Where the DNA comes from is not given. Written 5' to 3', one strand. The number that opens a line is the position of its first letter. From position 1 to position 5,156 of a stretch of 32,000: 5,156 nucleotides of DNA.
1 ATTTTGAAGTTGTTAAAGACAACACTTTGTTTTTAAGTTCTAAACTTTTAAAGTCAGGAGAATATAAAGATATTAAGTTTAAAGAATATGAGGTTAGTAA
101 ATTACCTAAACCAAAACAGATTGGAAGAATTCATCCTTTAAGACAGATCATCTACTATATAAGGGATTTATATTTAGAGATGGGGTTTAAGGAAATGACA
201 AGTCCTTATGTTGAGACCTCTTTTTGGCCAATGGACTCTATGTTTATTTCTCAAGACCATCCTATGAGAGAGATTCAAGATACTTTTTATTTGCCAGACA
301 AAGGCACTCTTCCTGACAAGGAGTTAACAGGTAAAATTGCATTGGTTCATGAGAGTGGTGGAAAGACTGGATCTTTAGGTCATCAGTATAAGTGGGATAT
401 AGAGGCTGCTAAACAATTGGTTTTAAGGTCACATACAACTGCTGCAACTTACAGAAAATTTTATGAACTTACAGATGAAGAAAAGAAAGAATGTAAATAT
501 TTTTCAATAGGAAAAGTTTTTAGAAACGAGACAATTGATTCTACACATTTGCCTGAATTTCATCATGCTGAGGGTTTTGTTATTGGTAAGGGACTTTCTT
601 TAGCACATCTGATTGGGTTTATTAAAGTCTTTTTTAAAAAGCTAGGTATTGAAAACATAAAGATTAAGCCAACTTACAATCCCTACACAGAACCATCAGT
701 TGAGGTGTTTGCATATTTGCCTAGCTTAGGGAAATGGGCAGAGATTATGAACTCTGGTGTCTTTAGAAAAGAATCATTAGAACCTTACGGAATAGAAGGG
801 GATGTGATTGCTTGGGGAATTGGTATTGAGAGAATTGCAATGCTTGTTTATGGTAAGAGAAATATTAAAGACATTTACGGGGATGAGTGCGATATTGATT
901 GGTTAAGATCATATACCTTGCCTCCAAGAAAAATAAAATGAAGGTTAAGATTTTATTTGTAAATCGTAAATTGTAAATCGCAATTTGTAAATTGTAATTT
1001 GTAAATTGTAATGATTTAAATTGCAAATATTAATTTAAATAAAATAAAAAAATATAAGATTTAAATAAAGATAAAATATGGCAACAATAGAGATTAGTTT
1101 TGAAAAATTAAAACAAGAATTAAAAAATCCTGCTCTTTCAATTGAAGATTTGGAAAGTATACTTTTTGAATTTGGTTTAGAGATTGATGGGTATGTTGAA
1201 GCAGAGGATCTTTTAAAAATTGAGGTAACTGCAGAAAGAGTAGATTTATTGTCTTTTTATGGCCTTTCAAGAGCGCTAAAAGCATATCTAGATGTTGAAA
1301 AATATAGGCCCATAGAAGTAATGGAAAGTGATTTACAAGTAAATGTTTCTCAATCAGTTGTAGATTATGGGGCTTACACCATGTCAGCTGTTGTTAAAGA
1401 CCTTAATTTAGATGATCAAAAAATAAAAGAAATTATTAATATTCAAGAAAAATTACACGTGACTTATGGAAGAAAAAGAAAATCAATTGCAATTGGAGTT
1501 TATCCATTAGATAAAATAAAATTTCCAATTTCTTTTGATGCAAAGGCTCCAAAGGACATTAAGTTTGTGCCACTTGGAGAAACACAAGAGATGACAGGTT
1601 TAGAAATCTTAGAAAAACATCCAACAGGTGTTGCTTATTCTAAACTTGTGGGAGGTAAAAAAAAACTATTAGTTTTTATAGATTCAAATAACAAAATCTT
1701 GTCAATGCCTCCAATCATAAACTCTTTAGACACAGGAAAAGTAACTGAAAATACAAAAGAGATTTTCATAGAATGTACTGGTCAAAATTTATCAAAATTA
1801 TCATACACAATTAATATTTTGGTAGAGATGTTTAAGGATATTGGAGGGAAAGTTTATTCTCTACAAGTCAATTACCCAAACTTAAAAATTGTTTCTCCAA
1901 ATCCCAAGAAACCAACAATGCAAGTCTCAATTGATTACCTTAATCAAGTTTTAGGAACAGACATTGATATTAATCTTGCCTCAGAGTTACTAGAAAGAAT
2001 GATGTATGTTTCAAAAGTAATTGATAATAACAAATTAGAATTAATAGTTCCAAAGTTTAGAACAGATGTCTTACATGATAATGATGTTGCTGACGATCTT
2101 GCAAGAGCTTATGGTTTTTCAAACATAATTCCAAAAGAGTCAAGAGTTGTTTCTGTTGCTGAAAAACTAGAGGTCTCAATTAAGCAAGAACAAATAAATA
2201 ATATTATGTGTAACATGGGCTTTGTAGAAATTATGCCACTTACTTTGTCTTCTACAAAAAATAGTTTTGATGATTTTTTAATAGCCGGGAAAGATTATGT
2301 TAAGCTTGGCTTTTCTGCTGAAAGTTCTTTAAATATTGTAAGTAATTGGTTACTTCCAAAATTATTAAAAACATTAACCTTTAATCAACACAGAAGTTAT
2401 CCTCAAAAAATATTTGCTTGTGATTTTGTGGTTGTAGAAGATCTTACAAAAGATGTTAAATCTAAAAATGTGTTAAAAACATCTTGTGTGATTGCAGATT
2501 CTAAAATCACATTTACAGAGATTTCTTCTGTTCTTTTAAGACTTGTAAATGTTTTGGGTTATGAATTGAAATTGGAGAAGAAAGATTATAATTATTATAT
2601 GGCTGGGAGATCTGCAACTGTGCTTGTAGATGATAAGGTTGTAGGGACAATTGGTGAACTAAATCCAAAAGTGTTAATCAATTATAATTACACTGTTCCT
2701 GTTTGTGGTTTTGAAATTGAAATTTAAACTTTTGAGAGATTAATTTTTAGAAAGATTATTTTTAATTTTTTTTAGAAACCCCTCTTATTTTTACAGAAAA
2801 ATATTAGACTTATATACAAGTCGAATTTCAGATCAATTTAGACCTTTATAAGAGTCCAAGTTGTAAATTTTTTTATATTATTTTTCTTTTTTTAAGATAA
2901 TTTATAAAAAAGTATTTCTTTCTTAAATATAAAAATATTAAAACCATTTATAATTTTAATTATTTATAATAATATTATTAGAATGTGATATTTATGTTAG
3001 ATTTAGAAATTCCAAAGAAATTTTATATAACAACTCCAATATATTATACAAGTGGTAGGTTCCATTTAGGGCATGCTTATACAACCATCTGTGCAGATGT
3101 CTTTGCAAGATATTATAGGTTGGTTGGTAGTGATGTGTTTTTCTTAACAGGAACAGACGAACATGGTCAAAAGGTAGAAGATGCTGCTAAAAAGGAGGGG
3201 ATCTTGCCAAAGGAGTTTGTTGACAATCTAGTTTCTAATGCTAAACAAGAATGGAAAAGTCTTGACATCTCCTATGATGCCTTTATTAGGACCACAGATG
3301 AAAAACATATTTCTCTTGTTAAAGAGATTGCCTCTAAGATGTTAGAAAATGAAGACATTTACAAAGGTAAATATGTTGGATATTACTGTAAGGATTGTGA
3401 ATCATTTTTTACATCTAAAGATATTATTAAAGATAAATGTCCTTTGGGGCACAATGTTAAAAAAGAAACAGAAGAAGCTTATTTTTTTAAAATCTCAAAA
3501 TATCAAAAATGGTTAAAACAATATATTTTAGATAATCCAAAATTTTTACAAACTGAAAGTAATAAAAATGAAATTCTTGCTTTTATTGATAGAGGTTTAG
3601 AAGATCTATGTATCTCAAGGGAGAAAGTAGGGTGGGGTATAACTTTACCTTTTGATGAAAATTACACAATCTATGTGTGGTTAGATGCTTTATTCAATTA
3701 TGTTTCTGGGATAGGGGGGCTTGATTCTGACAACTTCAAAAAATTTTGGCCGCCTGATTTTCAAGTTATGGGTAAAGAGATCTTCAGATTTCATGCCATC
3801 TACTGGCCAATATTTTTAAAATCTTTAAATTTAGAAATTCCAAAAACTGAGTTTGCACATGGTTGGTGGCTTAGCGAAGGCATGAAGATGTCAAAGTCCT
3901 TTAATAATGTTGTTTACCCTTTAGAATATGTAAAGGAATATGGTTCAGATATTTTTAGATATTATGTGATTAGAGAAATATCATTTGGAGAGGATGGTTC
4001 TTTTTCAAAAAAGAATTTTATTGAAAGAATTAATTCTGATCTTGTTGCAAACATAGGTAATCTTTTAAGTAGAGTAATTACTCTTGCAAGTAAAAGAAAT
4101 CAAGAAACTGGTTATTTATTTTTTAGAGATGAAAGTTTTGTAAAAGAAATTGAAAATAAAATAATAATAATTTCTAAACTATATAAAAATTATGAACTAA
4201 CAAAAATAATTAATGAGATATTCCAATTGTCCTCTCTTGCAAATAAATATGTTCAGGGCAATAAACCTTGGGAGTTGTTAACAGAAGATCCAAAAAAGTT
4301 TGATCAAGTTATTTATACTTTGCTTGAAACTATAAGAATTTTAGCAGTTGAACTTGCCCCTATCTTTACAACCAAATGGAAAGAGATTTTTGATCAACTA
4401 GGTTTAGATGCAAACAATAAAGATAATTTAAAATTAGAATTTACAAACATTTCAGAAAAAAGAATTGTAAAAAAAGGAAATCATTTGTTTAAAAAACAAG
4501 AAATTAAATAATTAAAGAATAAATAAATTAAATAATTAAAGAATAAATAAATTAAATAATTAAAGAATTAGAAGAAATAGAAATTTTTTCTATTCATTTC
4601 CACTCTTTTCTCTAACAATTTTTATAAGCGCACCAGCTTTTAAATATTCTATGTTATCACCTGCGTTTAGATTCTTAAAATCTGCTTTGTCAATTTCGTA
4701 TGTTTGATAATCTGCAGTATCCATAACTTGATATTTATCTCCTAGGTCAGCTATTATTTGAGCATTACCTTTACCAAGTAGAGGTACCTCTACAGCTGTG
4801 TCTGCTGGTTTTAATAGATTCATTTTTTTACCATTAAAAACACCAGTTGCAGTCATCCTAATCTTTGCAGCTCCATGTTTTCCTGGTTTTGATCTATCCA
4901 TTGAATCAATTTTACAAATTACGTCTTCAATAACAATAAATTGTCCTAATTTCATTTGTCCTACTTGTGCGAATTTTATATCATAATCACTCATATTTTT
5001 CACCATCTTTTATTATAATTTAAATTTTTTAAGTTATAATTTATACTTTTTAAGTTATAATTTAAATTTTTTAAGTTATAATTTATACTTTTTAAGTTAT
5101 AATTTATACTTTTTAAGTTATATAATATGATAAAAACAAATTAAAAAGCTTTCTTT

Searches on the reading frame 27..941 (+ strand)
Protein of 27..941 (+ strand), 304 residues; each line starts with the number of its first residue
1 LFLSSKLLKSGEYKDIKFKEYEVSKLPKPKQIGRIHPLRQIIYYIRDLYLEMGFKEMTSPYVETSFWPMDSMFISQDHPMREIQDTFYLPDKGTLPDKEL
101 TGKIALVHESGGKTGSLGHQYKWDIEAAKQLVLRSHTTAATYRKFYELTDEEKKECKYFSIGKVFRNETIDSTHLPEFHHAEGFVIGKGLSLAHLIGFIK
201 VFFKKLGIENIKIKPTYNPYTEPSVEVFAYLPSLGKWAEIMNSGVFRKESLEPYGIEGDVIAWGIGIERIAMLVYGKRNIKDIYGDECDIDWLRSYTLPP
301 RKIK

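Call 7: search_protein_families(library=pfam, proteins=[window:27-941:+], max_evalue=0.01)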
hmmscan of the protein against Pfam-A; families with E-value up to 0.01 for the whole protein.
window:27-941:+ (304 aa): 4 families
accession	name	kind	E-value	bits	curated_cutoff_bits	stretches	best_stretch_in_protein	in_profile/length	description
PF01409.25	tRNA-synt_2d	-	2.4e-76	256.9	19.8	1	21-295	2-245/246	tRNA synthetases class II core domain (F)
PF00152.25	tRNA-synt_2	-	6.5e-10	39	25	1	157-182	93-118/308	tRNA synthetases class II (D, K and N)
PF00587.30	tRNA-synt_2b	-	4.9e-05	23.9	29.3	1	121-240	1-131/179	tRNA synthetase class II core domain (G, H, P, S and T)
PF17759.6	tRNA_synthFbeta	-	0.0043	17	22.4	0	151-224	92-175/214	Phenylalanyl tRNA synthetase beta chain CLM domain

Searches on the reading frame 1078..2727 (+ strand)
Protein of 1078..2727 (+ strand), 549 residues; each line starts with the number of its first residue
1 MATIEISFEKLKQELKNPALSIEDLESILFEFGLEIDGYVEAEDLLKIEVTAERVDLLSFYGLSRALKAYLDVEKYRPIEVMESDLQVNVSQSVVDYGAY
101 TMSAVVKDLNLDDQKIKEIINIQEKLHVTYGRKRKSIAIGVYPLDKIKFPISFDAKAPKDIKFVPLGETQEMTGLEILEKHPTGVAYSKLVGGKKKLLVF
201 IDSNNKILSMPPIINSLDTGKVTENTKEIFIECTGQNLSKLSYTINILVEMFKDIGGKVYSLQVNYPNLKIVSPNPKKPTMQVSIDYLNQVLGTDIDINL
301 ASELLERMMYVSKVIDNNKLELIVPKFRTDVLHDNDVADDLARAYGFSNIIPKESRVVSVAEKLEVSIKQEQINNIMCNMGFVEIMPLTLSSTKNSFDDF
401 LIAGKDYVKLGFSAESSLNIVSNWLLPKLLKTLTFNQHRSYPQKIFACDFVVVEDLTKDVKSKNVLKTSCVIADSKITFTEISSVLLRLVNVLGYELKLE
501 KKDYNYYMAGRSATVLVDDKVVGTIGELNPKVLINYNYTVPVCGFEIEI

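Call 7: search_protein_families(library=pfam, proteins=[window:1078-2727:+], max_evalue=0.01)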
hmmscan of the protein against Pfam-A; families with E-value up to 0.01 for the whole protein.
window:1078-2727:+ (549 aa): 5 families
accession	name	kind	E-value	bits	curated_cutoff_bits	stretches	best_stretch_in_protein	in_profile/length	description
PF17759.6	tRNA_synthFbeta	-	1.3e-27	97.1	22.4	1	365-548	17-213/214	Phenylalanyl tRNA synthetase beta chain CLM domain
PF03484.21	B5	-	6.5e-19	68.3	28.6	1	281-347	1-67/67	tRNA synthetase B5 domain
PF18262.7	PhetRS_B1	-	4.1e-13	49.8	26.8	1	1-72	1-82/83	Phe-tRNA synthetase beta subunit B1 domain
PF03483.22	B3_4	-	2.6e-08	34.1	29.3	1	115-237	34-128/174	B3/4 domain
PF01409.25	tRNA-synt_2d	-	0.00045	20.2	19.8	1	431-545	93-215/246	tRNA synthetases class II core domain (F)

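Call 58: find_encoding_contigs(protein=window:1078-2727:+, flank=10000, max_places=2)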
Protein window:1078-2727:+ (549 aa): 20 contigs read that carry it; 2 places shown.
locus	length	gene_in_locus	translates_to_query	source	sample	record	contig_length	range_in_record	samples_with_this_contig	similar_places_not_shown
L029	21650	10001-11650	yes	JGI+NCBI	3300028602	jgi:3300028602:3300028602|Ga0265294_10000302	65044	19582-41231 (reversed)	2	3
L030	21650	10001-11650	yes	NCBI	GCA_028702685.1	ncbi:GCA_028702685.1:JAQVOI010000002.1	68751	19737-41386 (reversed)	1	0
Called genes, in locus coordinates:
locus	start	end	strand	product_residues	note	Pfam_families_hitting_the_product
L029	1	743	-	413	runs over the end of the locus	PF01637:ATPase_2 (faint), PF00004:AAA, PF13401:AAA_22 (faint)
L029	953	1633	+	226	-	PF02223:Thymidylate_kin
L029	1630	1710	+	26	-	-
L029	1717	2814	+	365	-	-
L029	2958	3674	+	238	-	PF00705:PCNA_N, PF02747:PCNA_C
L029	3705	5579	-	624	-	PF20030:bpMoxR (faint), PF01078:Mg_chelatase, PF14532:Sigma54_activ_2 (faint), PF00004:AAA (faint), PF07728:AAA_5 (weak), PF00158:Sigma54_activat, PF05362:Lon_C, PF13541:ChlI, +2 more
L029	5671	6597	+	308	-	PF23023:Anti-Pycsar_Apyc1, PF00753:Lactamase_B (weak), PF12706:Lactamase_B_2 (weak)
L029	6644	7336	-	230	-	PF13483:Lactamase_B_3, PF12706:Lactamase_B_2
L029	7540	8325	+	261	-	-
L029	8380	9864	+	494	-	PF00152:tRNA-synt_2 (faint), PF01409:tRNA-synt_2d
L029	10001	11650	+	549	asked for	PF18262:PhetRS_B1, PF03483:B3_4, PF03484:B5, PF17759:tRNA_synthFbeta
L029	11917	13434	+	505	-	PF00133:tRNA-synt_1, PF01406:tRNA-synt_1e (weak), PF09334:tRNA-synt_1g, PF00133:tRNA-synt_1, PF19303:Anticodon_3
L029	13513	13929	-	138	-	PF21485:IF5A-like_N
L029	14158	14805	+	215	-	-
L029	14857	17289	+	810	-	PF03104:DNA_pol_B_exo1, PF00136:DNA_pol_B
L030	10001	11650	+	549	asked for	PF18262:PhetRS_B1, PF03483:B3_4, PF03484:B5, PF17759:tRNA_synthFbeta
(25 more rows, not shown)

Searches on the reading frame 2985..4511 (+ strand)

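Call 7: search_protein_families(library=pfam, proteins=[window:2985-4511:+], max_evalue=0.01)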
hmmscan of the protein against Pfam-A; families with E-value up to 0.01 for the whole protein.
window:2985-4511:+ (508 aa): 5 families
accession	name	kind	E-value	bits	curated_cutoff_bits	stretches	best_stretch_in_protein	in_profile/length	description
PF09334.17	tRNA-synt_1g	-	2.4e-105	352.9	20.1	2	159-364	177-390/391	tRNA synthetases class I (M)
PF00133.28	tRNA-synt_1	-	9.7e-27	94.2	22.7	2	11-223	23-245/414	tRNA synthetases class I (I, L, M and V)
PF01406.26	tRNA-synt_1e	-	2.8e-11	43.8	27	1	24-129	21-125/301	tRNA synthetases class I (C) catalytic domain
PF19303.5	Anticodon_3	-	8.8e-08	32.6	23.5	1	381-504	10-134/152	Anticodon binding domain of methionyl tRNA ligase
PF08264.19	Anticodon_1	-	4.1e-05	23.9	25.1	1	382-469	1-87/148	Anticodon-binding domain of tRNA ligase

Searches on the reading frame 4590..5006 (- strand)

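Call 7: search_protein_families(library=pfam, proteins=[window:4590-5006:-], max_evalue=0.01)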
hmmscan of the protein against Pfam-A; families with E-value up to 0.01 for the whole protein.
window:4590-5006:- (138 aa): 3 families
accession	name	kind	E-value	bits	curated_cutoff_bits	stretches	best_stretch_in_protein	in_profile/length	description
PF21485.3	IF5A-like_N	-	2.5e-16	59.7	27.1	1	13-68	6-61/63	Translation initiation factor 5A-like, N-terminal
PF08207.18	EFP_N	-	0.00059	20.2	23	1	16-63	3-49/58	Elongation factor P (EF-P) KOW-like domain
PF01132.26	EFP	-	0.00059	20.2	27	1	89-130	10-46/54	Elongation factor P (EF-P) OB domain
